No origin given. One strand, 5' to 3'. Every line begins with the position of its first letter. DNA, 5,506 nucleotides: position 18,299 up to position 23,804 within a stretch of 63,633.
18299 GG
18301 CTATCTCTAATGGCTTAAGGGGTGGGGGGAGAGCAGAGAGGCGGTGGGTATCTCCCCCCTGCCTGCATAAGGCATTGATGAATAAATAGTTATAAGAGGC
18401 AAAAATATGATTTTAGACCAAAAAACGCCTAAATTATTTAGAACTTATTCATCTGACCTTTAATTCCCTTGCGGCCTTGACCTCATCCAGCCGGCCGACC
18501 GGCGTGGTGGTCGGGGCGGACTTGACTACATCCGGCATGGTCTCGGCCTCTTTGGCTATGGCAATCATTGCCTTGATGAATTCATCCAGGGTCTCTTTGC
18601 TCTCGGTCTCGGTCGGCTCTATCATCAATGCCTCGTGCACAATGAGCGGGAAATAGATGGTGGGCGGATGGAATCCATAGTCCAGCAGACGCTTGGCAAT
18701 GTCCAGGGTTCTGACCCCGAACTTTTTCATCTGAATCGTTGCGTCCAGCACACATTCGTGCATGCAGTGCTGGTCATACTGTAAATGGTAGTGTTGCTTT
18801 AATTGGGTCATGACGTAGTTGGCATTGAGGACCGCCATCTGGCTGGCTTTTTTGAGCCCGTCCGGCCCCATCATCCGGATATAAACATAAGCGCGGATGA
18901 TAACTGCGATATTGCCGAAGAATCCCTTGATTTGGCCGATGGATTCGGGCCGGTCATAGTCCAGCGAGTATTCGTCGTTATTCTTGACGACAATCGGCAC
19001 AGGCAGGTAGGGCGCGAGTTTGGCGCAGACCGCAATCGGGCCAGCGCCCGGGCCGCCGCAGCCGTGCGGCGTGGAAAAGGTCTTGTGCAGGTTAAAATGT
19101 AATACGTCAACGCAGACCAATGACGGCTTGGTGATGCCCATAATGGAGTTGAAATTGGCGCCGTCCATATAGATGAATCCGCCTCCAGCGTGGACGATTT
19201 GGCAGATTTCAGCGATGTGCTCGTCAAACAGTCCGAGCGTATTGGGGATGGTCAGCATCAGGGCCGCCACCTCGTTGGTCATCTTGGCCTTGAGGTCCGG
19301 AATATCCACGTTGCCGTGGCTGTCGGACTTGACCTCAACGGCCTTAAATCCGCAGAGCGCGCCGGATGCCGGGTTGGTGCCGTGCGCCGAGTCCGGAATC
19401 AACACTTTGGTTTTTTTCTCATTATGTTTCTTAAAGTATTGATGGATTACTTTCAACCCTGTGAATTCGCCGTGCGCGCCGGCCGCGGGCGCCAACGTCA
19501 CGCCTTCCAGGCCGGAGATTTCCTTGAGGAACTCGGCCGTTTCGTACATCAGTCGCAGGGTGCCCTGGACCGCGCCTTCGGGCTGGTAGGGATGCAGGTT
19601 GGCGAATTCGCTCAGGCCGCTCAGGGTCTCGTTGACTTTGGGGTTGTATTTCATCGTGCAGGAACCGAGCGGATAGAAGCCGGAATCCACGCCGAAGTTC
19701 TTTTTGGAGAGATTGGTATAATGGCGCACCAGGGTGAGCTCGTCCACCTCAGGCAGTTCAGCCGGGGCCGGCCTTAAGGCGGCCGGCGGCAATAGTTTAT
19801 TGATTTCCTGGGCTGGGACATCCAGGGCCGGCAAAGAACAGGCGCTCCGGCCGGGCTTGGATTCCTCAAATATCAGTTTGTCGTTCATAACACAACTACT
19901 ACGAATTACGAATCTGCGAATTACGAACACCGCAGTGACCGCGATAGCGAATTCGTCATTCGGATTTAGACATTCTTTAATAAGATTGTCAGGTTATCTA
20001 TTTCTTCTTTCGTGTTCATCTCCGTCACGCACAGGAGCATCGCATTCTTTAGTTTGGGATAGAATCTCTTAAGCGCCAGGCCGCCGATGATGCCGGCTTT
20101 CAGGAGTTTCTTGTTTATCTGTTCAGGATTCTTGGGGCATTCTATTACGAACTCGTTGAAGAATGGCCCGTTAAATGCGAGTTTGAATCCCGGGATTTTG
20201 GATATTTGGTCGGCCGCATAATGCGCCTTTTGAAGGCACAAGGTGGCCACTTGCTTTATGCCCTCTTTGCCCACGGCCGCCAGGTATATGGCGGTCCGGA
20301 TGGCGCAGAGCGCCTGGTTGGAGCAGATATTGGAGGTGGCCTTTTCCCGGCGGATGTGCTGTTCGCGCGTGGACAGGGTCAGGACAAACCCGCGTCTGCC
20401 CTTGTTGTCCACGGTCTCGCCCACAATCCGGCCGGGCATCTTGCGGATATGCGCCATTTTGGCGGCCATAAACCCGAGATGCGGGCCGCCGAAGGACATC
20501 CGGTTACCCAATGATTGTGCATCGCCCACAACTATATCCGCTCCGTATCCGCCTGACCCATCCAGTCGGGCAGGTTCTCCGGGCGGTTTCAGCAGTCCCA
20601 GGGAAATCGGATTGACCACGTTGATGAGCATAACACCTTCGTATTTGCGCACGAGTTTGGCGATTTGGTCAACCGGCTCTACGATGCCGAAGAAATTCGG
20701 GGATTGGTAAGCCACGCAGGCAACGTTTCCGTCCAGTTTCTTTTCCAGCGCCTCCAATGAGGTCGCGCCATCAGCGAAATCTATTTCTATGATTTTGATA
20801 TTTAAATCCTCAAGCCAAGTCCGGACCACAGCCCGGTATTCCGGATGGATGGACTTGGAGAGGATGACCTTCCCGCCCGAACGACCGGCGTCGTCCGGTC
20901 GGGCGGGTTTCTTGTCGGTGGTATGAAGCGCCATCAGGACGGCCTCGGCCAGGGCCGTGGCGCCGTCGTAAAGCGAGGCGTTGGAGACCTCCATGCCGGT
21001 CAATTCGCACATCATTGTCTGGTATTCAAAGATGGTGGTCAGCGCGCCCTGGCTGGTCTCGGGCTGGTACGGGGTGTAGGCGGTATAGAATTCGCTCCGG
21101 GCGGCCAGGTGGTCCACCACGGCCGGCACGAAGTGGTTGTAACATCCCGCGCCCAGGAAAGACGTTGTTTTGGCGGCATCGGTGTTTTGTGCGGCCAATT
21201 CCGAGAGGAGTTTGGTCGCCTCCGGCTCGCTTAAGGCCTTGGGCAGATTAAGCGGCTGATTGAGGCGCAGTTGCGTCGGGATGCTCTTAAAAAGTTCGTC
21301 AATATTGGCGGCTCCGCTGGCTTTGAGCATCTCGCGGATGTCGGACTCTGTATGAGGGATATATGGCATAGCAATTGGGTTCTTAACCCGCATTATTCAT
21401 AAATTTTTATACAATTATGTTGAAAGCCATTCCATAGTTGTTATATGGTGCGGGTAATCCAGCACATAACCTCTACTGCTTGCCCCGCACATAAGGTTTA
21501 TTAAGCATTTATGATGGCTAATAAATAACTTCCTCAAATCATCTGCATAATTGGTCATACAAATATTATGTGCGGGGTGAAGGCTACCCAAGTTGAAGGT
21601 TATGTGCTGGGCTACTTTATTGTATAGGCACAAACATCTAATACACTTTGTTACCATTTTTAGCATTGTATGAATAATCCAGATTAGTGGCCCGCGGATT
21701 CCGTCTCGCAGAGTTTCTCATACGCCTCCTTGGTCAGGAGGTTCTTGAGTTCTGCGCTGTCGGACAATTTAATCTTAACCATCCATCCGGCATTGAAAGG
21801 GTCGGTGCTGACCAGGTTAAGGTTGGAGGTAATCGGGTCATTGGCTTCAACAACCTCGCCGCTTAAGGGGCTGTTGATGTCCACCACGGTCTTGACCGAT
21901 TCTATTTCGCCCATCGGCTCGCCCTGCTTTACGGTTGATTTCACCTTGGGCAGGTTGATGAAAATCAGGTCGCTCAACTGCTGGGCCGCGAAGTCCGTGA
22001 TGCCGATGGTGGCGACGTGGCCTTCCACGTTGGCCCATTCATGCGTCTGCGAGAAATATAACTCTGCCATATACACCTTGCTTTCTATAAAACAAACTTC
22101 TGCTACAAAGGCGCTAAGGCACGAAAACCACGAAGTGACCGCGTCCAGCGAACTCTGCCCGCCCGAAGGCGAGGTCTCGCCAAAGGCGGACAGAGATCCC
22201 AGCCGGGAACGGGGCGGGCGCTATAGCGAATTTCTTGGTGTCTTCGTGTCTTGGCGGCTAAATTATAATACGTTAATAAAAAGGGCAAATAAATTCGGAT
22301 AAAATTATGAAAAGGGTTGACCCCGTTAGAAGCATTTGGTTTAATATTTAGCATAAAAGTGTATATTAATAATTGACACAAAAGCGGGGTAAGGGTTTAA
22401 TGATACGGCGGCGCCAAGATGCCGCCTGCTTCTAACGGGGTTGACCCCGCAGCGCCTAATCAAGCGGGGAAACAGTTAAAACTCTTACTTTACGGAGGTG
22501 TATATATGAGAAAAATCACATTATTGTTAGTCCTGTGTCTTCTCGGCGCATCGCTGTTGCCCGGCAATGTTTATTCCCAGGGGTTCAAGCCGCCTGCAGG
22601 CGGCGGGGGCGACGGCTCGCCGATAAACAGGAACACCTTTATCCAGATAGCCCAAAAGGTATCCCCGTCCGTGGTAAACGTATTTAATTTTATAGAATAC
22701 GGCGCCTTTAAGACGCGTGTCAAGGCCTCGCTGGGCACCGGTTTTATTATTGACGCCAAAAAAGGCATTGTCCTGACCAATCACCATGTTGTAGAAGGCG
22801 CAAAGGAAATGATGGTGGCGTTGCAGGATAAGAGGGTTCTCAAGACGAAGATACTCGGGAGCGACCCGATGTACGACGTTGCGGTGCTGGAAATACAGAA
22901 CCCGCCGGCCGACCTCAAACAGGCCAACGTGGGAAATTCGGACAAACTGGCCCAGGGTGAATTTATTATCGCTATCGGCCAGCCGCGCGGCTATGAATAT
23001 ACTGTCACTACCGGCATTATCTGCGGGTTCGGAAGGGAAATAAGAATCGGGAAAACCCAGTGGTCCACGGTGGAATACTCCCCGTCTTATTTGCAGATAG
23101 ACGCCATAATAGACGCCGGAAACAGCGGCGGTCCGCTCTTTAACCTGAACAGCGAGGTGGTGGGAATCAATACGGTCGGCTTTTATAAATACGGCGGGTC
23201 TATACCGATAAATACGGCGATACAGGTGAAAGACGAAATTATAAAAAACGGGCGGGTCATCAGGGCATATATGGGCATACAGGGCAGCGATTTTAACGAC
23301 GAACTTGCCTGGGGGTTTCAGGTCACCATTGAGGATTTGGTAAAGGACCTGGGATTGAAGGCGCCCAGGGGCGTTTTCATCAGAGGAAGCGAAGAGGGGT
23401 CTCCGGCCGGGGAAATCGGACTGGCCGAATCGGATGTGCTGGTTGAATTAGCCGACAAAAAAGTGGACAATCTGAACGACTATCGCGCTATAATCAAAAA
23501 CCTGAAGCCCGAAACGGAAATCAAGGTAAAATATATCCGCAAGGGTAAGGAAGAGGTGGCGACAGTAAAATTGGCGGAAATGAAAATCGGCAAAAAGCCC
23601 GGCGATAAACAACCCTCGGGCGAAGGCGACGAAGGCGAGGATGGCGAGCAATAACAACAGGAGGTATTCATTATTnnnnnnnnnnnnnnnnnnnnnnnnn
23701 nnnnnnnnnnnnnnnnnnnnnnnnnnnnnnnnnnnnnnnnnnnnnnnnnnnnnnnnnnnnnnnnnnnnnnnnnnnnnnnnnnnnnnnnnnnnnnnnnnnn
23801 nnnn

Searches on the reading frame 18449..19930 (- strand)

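Call 8: search_protein_families(library=pfam, proteins=[window:18449-19930:-])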
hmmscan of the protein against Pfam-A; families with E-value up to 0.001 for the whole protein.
window:18449-19930:- (493 aa): 3 families
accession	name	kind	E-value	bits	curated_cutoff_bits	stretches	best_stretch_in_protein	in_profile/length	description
PF21478.3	GcvP2_C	-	1e-34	119.5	27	1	362-466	1-106/122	Glycine dehydrogenase, C-terminal domain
PF02347.22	GDC-P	-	1.8e-10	40.7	26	1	54-319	38-293/429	Glycine cleavage system P-protein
PF00266.25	Aminotran_5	-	5.4e-05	22.8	21.5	1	161-292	76-209/371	Aminotransferase class-V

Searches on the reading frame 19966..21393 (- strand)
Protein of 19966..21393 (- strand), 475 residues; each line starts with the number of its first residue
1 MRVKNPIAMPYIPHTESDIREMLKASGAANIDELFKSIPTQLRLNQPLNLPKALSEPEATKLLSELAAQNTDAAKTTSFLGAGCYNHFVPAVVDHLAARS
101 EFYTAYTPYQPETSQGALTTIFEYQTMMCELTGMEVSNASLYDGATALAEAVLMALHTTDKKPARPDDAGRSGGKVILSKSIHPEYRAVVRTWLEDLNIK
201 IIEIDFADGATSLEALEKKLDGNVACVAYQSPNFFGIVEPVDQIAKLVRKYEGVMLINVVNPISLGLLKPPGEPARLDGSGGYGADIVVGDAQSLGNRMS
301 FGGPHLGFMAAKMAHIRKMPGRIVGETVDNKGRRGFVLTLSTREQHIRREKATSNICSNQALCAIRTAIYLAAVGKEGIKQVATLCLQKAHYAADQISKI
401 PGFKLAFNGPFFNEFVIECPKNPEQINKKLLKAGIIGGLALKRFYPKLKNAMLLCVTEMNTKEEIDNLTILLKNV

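Call 8: search_protein_families(library=pfam, proteins=[window:19966-21393:-])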
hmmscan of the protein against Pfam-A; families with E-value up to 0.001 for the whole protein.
window:19966-21393:- (475 aa): 2 families
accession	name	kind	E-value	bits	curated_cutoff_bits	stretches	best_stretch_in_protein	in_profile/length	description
PF02347.22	GDC-P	-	7.2e-128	427.5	26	1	11-469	3-426/429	Glycine cleavage system P-protein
PF00266.25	Aminotran_5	-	1.7e-05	24.5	21.5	1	195-257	112-174/371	Aminotransferase class-V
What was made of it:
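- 19966..21393 (-): gcvPA host gene. Pfam PF02347, E=7e-128 (call 8).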

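Call 49: find_homologous_proteins(query=window:19966-21393:-, max_evalue=1e-40)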
Query window:19966-21393:- (475 aa): 8000 proteins with E <= 1e-40 among 8000 candidates; the best 120 are listed.
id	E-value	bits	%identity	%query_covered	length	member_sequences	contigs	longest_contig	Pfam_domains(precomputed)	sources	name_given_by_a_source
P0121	0.0e+0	1049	100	98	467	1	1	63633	PF02347.23,PF00266.26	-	-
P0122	2.7e-238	809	74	98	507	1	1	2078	PF02347.23,PF00266.26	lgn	-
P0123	1.1e-236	804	80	97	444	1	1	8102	PF02347.23,PF00266.26,PF01053.27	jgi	jgi:glycine dehydrogenase subunit 1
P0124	2.8e-236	803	79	98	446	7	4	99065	PF02347.23,PF00266.26,PF01053.27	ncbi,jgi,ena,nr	ncbi:MAG TPA: aminomethyl-transferring glycine dehydrogenase subunit GcvPA [Planctomycetota bacteriu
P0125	3.0e-231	786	77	98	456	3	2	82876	PF02347.23,PF00266.26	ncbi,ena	ncbi:MAG: aminomethyl-transferring glycine dehydrogenase subunit GcvPA [Planctomycetota bacterium]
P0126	5.7e-221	752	74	98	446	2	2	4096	PF02347.23,PF00266.26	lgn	-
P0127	2.1e-220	750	74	98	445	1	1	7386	PF02347.23,PF00266.26,PF01053.27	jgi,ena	-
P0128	1.4e-211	721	80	56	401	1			PF02347.23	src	-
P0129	1.5e-188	645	73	86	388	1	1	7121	PF02347.23,PF00266.26,PF01053.27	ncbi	ncbi:MAG: aminomethyl-transferring glycine dehydrogenase subunit GcvPA, partial [Planctomycetota bac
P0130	5.9e-184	630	63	98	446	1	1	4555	PF02347.23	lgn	-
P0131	3.0e-181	621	63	98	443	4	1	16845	PF02347.23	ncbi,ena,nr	ncbi:MAG: aminomethyl-transferring glycine dehydrogenase subunit GcvPA [Planctomycetes bacterium]|nr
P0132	4.1e-178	611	61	97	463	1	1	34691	PF02347.23,PF00266.26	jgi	-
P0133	9.7e-178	610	60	97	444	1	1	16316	PF02347.23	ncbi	ncbi:MAG: aminomethyl-transferring glycine dehydrogenase subunit GcvPA [Planctomycetota bacterium]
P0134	6.9e-177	607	60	97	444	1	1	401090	PF02347.23,PF00266.26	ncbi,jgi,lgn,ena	ncbi:MAG: aminomethyl-transferring glycine dehydrogenase subunit GcvPA [Candidatus Brocadiia bacteri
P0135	1.2e-174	599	60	98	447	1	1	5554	PF02347.23,PF00155.28,PF00266.26,PF01053.27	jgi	-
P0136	2.2e-173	595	59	98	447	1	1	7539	PF02347.23,PF00155.28,PF00266.26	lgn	-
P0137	6.4e-173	594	59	97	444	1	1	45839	PF02347.23,PF00266.26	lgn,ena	-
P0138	1.9e-172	592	59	98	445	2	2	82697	PF02347.23,PF00266.26,PF01053.27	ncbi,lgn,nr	ncbi:MAG: aminomethyl-transferring glycine dehydrogenase subunit GcvPA [Planctomycetes bacterium]|nr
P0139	2.9e-170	585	58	98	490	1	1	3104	PF02347.23,PF00266.26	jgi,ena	-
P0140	3.1e-170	585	58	98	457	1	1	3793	PF02347.23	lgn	-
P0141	3.6e-170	585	60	98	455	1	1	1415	PF02347.23,PF00266.26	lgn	-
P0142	3.5e-168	578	61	95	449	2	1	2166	PF02347.23,PF00266.26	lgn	-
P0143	1.8e-167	576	57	98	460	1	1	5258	PF02347.23,PF00266.26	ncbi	ncbi:MAG: aminomethyl-transferring glycine dehydrogenase subunit GcvPA [Planctomycetota bacterium]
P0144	3.9e-164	565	58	98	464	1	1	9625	PF02347.23,PF00266.26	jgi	jgi:glycine dehydrogenase subunit 1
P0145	1.3e-161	557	55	97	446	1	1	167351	PF02347.23,PF00266.26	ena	-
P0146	3.3e-158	545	54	98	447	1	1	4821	PF02347.23,PF00266.26,PF01053.27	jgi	jgi:glycine dehydrogenase subunit 1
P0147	4.4e-157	542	56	97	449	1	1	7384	PF02347.23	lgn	-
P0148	8.0e-157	541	56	97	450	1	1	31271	PF02347.23,PF00266.26,PF01053.27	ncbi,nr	ncbi:MAG: aminomethyl-transferring glycine dehydrogenase subunit GcvPA [Deltaproteobacteria bacteriu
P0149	6.2e-156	538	55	98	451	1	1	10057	PF02347.23,PF00266.26,PF01053.27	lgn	-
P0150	1.1e-155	537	54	98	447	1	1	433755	PF02347.23,PF00266.26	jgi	-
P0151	2.4e-155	536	55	97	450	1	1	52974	PF02347.23,PF01053.27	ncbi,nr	ncbi:MAG: aminomethyl-transferring glycine dehydrogenase subunit GcvPA [Deltaproteobacteria bacteriu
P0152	2.9e-155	536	55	98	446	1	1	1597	PF02347.23,PF00266.26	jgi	-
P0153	1.3e-154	533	53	97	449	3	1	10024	PF02347.23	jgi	-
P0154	1.6e-154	533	56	96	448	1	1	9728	PF02347.23,PF00266.26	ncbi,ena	-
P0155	2.3e-154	533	54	97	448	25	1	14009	PF02347.23,PF00266.26,PF01053.27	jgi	jgi:glycine dehydrogenase subunit 1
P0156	4.4e-154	532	55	97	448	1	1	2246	PF02347.23,PF00266.26,PF01053.27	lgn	-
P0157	1.1e-153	530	54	98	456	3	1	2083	PF02347.23,PF00266.26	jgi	-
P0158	1.8e-153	530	56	96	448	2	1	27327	PF02347.23,PF00266.26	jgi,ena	-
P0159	2.7e-153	529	54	97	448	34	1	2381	PF02347.23,PF00266.26,PF01053.27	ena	-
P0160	4.9e-153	528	55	98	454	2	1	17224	PF02347.23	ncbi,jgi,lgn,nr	ncbi:MAG TPA: aminomethyl-transferring glycine dehydrogenase subunit GcvPA [Anaerolineae bacterium]|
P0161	8.9e-153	527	55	97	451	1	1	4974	PF02347.23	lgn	-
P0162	1.1e-152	527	55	97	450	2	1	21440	PF02347.23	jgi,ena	-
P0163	2.3e-152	526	54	98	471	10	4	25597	PF02347.23,PF00266.26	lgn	-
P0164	2.9e-152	526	51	98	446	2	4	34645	PF02347.23,PF00266.26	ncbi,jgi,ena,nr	ncbi:MAG: aminomethyl-transferring glycine dehydrogenase subunit GcvPA [Firmicutes bacterium]|jgi:gl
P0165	3.5e-152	525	54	97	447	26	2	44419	PF02347.23,PF00266.26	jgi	-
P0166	3.8e-152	525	54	97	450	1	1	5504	PF02347.23,PF01053.27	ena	-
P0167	3.8e-152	525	54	97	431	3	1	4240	PF02347.23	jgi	jgi:glycine dehydrogenase subunit 1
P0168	7.5e-152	524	54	96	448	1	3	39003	PF02347.23,PF00155.28,PF00266.26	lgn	-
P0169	9.2e-152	524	55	98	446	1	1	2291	PF02347.23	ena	-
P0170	1.6e-151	523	54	97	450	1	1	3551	PF02347.23,PF00266.26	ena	-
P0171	1.7e-151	523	55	98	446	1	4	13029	PF02347.23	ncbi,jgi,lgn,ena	-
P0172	1.8e-151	523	55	98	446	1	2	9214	PF02347.23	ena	-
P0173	1.8e-151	523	54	97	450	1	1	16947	PF02347.23,PF00266.26,PF01053.27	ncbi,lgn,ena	ncbi:MAG: aminomethyl-transferring glycine dehydrogenase subunit GcvPA [Deltaproteobacteria bacteriu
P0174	2.1e-151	523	54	98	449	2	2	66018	PF02347.23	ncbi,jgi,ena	ncbi:MAG: aminomethyl-transferring glycine dehydrogenase subunit GcvPA [Desulfuromonadales bacterium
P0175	2.2e-151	523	54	97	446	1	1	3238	PF02347.23,PF00266.26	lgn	-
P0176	4.2e-151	522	54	97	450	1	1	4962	PF02347.23,PF00266.26,PF01053.27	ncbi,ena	ncbi:MAG: aminomethyl-transferring glycine dehydrogenase subunit GcvPA [Deltaproteobacteria bacteriu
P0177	4.6e-151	522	55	98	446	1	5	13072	PF02347.23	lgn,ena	-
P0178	4.6e-151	522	55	98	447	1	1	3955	PF02347.23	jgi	-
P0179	4.7e-151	522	55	98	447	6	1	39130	PF02347.23,PF00266.26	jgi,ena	-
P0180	7.8e-151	521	53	97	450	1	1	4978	PF02347.23,PF00266.26,PF01053.27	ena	-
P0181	8.4e-151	521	52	99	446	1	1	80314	PF02347.23,PF01053.27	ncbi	ncbi:MAG: aminomethyl-transferring glycine dehydrogenase subunit GcvPA [Chloroflexota bacterium]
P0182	8.8e-151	521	55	98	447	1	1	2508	PF02347.23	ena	-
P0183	1.2e-150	520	53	98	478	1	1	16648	PF02347.23,PF00266.26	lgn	-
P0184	1.5e-150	520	54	97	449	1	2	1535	PF02347.23,PF00266.26,PF01053.27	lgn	-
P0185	1.7e-150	520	53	98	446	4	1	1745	PF02347.23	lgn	-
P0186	2.3e-150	519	55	98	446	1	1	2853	PF02347.23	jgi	-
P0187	2.6e-150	519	53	98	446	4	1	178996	PF02347.23,PF00266.26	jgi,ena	-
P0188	4.1e-150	519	55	98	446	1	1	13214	PF02347.23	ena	-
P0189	4.3e-150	519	55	98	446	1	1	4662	PF02347.23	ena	-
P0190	4.5e-150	518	54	98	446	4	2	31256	PF02347.23,PF00266.26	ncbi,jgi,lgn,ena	-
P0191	5.1e-150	518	54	96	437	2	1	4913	PF02347.23,PF01053.27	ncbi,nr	ncbi:MAG: aminomethyl-transferring glycine dehydrogenase subunit GcvPA, partial [Deltaproteobacteria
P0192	5.4e-150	518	55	98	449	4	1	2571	PF02347.23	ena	-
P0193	7.0e-150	518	53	97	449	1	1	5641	PF02347.23,PF00266.26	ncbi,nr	ncbi:MAG: aminomethyl-transferring glycine dehydrogenase subunit GcvPA [Deltaproteobacteria bacteriu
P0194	7.1e-150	518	53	97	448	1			PF02347.23,PF00266.26,PF01053.27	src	-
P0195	7.9e-150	518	53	97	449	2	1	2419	PF02347.23,PF00266.26,PF01053.27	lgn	-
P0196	9.5e-150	517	53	96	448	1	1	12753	PF02347.23,PF00155.28,PF00266.26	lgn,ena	-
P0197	1.1e-149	517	54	98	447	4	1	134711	PF02347.23,PF00155.28,PF00266.26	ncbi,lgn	-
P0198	1.5e-149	517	53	97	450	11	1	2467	PF02347.23,PF00266.26,PF01053.27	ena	-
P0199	1.8e-149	516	53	98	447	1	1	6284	PF02347.23,PF00155.28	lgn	-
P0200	2.0e-149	516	53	97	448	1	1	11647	PF02347.23,PF00266.26,PF01053.27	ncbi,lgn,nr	ncbi:MAG: aminomethyl-transferring glycine dehydrogenase subunit GcvPA [Sporomusaceae bacterium]|nr:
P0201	2.4e-149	516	54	97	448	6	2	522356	PF02347.23,PF00155.28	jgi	jgi:glycine dehydrogenase subunit 1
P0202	2.6e-149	516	54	98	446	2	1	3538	PF02347.23,PF01053.27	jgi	-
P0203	2.7e-149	516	53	98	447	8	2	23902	PF02347.23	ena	-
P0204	2.7e-149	516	53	97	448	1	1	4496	PF02347.23,PF00266.26,PF01053.27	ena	-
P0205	2.7e-149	516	54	97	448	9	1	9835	PF02347.23,PF00155.28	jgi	jgi:glycine dehydrogenase subunit 1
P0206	4.0e-149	515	53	97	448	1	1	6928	PF02347.23,PF00266.26,PF01053.27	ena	-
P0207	4.1e-149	515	54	98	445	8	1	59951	PF02347.23,PF00266.26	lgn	-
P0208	4.9e-149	515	53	97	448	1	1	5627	PF02347.23,PF00266.26,PF01053.27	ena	-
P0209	1.1e-148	514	53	98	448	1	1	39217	PF02347.23,PF00266.26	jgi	jgi:glycine dehydrogenase subunit 1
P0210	1.2e-148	514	52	97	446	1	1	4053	PF02347.23,PF00266.26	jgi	jgi:glycine dehydrogenase subunit 1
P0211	1.4e-148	514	54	97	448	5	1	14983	PF02347.23,PF00266.26,PF01053.27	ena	-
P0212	1.9e-148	513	53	97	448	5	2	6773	PF02347.23,PF00155.28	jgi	jgi:glycine dehydrogenase subunit 1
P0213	2.2e-148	513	51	98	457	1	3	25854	PF02347.23,PF00266.26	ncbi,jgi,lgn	jgi:glycine dehydrogenase subunit 1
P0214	2.7e-148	513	54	97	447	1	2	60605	PF02347.23,PF00266.26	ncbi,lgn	ncbi:MAG: aminomethyl-transferring glycine dehydrogenase subunit GcvPA [Bacillota bacterium]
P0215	3.5e-148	512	54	97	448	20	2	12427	PF02347.23,PF00155.28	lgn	-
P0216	3.7e-148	512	53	98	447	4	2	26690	PF02347.23,PF00266.26,PF01053.27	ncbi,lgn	ncbi:MAG: aminomethyl-transferring glycine dehydrogenase subunit GcvPA [Syntrophothermus sp.]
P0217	4.7e-148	512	52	98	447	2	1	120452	PF02347.23,PF00155.28,PF00266.26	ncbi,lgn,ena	-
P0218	7.2e-148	511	53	97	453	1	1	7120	PF02347.23,PF00266.26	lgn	-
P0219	8.2e-148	511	53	97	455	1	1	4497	PF02347.23,PF00266.26,PF01053.27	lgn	-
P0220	8.7e-148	511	52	96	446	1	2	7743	PF02347.23,PF00266.26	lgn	-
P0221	9.0e-148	511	52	97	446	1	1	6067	PF02347.23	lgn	-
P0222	1.0e-147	511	53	97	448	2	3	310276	PF02347.23,PF00266.26,PF01053.27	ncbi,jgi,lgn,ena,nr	ncbi:MAG: aminomethyl-transferring glycine dehydrogenase subunit GcvPA [Clostridia bacterium]|jgi:gl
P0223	1.1e-147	511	53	97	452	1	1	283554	PF02347.23,PF00266.26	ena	-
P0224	1.1e-147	511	54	98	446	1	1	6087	PF02347.23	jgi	-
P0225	1.1e-147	511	53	97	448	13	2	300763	PF02347.23,PF00155.28,PF00266.26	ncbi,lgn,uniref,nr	ncbi:glycine dehydrogenase subunit 1 [Anoxybacillus mongoliensis]|uniref:Probable glycine dehydrogen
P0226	1.2e-147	511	52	96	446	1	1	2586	PF02347.23,PF00266.26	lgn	-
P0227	1.4e-147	510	53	97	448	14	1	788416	PF02347.23,PF00155.28,PF00266.26,PF01053.27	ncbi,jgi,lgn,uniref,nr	ncbi:glycine dehydrogenase subunit 1 [Anoxybacillus calidus]|jgi:glycine dehydrogenase subunit 1|uni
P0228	1.5e-147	510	57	98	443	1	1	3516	PF02347.23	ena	-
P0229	1.5e-147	510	52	97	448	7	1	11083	PF02347.23,PF01053.27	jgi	jgi:glycine dehydrogenase subunit 1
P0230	1.6e-147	510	52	98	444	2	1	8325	PF02347.23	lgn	-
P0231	1.7e-147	510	51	97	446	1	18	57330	PF02347.23,PF00266.26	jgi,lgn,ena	-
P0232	1.7e-147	510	52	97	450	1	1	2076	PF02347.23,PF00266.26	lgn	-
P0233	2.5e-147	509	54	98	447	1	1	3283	PF02347.23,PF00266.26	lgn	-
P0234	3.0e-147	509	52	97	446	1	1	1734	PF02347.23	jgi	jgi:glycine dehydrogenase subunit 1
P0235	3.5e-147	509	53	96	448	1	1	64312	PF02347.23,PF00155.28,PF00266.26,PF01053.27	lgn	-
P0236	3.6e-147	509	53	96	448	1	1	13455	PF02347.23,PF00155.28,PF00266.26,PF01053.27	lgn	-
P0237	3.6e-147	509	53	97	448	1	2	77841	PF02347.23,PF00155.28,PF00266.26,PF01053.27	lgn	-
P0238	3.8e-147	509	51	98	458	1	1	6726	PF02347.23,PF00266.26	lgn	-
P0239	4.9e-147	508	53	96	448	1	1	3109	PF02347.23,PF00155.28,PF00266.26,PF01053.27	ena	-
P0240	5.0e-147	508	53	97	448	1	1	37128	PF02347.23,PF00155.28,PF00266.26,PF01053.27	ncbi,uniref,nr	ncbi:aminomethyl-transferring glycine dehydrogenase subunit GcvPA [Anoxybacillus ayderensis]|uniref:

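Call 70: find_encoding_contigs(protein=P0122, flank=2000, max_places=2)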
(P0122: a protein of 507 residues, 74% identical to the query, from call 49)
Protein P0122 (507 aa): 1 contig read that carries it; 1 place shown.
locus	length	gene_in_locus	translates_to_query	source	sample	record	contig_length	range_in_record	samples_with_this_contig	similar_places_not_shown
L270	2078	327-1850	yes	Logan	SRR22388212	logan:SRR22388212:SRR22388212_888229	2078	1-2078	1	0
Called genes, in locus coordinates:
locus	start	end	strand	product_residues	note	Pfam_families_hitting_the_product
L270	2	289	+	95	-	?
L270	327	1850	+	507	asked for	PF02347:GDC-P, PF00266:Aminotran_5 (faint), PF02347:GDC-P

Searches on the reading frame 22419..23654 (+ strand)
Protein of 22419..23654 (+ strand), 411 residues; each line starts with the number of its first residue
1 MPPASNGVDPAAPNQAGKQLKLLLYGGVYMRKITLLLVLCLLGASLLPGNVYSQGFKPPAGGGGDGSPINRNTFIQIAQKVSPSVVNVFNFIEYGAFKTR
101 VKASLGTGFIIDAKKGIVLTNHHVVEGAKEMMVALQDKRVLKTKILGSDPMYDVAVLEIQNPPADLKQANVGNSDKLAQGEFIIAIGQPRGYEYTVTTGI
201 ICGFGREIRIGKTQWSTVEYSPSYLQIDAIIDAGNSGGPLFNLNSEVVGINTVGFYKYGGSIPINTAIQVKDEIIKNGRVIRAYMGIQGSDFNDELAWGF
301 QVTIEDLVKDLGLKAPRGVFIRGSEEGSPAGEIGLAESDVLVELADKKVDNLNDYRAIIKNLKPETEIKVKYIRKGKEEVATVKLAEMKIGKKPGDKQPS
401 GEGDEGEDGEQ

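Call 8: search_protein_families(library=pfam, proteins=[window:22419-23654:+])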
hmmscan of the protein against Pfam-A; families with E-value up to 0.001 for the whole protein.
window:22419-23654:+ (411 aa): 4 families
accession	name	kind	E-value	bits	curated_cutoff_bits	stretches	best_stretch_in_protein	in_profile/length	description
PF13365.12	Trypsin_2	-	3e-29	103.1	27.6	1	106-250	1-144/144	Trypsin-like peptidase domain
PF00089.32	Trypsin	-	3.8e-15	56.7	20.6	1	103-268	18-211/220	Trypsin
PF13180.12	PDZ_2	-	8e-09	36.1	27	1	300-385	12-80/80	PDZ domain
PF17820.7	PDZ_6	-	5.2e-05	23.4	27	1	321-370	2-52/54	PDZ domain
